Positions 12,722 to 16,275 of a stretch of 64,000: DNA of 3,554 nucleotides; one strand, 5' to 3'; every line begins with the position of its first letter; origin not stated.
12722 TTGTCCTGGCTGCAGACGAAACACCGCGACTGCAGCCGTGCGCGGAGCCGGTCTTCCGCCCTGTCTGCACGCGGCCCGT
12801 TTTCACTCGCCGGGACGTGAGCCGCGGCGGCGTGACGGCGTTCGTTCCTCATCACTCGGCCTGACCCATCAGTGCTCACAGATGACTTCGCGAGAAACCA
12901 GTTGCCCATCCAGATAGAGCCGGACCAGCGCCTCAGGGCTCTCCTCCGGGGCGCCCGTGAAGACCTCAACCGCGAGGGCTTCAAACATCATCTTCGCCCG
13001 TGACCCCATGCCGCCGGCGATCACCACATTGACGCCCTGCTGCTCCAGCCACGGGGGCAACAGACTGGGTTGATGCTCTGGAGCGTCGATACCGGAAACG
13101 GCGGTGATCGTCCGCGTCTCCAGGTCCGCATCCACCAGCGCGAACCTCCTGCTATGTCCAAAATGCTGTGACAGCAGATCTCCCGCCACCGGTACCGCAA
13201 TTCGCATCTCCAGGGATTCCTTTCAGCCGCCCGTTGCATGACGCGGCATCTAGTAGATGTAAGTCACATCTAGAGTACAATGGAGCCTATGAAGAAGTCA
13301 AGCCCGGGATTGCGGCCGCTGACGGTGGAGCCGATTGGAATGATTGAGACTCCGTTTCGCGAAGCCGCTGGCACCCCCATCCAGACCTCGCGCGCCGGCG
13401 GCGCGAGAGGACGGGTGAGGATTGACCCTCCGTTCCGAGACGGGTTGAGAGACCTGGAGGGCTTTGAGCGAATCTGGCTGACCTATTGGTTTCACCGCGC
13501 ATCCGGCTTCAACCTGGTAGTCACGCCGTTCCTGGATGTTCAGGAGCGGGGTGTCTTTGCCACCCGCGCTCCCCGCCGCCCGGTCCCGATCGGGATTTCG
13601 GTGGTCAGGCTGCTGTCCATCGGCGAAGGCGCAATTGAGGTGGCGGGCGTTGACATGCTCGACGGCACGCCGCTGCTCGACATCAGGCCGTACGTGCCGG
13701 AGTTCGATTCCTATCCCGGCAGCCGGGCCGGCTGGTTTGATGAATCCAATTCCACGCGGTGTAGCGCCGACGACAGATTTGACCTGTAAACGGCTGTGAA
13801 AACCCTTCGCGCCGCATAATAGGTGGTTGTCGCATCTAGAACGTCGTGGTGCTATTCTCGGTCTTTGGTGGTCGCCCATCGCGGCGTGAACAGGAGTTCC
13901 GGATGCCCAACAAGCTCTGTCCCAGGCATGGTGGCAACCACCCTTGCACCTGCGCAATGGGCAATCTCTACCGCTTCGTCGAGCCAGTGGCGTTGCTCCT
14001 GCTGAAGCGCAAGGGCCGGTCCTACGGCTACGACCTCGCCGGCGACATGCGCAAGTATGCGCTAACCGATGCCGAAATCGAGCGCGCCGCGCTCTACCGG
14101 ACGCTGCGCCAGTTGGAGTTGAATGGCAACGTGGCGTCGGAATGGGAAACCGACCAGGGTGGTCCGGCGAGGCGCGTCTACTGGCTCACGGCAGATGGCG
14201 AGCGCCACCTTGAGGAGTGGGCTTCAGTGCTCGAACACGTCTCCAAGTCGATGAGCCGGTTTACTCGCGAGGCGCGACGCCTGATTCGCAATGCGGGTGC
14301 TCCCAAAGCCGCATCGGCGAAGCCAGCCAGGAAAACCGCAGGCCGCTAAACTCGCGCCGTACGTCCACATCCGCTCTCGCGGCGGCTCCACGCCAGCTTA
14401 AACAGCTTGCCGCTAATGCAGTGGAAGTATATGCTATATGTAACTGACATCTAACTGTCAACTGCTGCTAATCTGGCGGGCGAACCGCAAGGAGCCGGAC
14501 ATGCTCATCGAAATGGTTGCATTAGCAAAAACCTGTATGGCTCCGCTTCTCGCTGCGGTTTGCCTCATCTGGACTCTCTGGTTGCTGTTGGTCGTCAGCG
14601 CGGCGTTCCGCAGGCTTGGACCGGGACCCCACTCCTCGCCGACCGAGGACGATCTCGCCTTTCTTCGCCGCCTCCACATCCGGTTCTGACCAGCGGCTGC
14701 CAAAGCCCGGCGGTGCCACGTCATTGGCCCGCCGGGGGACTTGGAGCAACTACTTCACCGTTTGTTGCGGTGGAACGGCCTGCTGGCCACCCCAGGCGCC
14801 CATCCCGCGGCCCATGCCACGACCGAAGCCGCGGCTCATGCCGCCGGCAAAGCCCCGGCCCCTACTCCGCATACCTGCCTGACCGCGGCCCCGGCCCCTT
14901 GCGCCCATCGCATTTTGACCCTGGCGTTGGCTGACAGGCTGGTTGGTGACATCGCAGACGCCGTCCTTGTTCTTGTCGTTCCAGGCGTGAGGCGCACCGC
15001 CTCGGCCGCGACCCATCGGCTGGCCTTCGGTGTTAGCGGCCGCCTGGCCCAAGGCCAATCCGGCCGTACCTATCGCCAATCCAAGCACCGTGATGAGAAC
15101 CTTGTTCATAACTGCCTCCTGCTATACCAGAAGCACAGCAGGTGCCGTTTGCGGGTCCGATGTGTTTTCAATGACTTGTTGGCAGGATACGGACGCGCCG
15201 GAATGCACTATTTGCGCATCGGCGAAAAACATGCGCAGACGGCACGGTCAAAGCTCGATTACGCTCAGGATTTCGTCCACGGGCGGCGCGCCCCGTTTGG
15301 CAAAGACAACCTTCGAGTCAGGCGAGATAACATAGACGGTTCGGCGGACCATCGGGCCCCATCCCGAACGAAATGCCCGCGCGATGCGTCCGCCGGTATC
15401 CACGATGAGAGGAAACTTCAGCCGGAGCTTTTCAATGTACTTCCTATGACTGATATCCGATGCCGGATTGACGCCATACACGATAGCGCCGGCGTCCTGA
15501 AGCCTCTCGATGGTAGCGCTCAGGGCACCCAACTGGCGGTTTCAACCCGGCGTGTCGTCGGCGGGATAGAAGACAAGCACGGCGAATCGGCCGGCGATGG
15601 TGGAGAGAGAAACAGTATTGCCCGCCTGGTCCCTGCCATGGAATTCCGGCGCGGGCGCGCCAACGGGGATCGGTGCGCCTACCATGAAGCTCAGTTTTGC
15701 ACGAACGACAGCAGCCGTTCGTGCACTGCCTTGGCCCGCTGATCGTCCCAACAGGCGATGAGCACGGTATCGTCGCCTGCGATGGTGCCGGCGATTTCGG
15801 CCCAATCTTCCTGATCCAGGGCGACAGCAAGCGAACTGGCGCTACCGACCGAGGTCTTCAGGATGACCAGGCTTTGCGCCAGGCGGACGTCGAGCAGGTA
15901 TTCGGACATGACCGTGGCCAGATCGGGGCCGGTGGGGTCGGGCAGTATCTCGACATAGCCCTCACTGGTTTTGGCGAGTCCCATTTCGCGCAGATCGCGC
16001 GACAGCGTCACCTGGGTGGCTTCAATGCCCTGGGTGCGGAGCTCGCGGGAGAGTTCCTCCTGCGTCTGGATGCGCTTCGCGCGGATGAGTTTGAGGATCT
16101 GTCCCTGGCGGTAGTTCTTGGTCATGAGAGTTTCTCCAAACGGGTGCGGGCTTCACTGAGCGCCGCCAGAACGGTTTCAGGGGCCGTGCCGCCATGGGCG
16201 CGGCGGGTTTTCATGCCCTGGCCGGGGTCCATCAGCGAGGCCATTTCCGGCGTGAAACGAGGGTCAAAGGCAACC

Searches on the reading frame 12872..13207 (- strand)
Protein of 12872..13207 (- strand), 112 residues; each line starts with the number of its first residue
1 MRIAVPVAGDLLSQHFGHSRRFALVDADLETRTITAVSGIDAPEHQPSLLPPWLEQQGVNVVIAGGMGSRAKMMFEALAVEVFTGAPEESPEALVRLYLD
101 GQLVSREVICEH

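Call 59: search_protein_families(library=ncbifam, proteins=[window:12872-13207:-], max_evalue=0.001)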
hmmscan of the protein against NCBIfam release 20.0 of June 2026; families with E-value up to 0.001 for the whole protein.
window:12872-13207:- (112 aa): 1 family
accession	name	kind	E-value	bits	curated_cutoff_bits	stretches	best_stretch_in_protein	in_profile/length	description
NF041136.1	MrpORP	equivalog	1e-30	107.2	450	1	1-103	265-365/365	iron-sulfur cluster carrier protein MrpORP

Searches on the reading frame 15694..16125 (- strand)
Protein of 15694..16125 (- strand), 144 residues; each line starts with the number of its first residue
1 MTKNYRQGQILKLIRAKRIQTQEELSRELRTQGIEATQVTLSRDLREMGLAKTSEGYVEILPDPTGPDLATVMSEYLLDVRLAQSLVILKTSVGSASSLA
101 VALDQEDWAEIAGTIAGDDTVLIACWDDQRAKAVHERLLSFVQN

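Call 59: search_protein_families(library=ncbifam, proteins=[window:15694-16125:-], max_evalue=0.001)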
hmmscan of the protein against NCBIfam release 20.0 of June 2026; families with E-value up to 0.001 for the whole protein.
window:15694-16125:- (144 aa): 5 families
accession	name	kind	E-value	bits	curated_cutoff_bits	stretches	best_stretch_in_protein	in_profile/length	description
TIGR01529.1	argR_whole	equivalog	1.2e-35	122.7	130.45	1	6-140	3-144/146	arginine repressor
NF003281.1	PRK04280.1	equivalog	1.5e-28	99.8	182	1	3-141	2-147/148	transcriptional regulator AhrC/ArgR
NF001680.0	PRK00441.1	equivalog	2e-28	99.4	184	1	3-142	2-148/150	arginine repressor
NF002880.0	PRK03341.1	equivalog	1.4e-26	93.1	200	1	1-142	13-167/170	arginine repressor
NF003457.0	PRK05066.1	equivalog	1.9e-17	63.2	194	1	12-141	16-151/156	transcriptional regulator ArgR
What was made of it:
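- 15691..18512 (-): Upstream genes argF (17547-18512), argH (16122-17534) and argR (15691-16125). The argR stop is 5 nt before the prx ATG. NCBIfam ArgR hit, 122.7 bits, just below its 130.45 cut-off (call 59).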
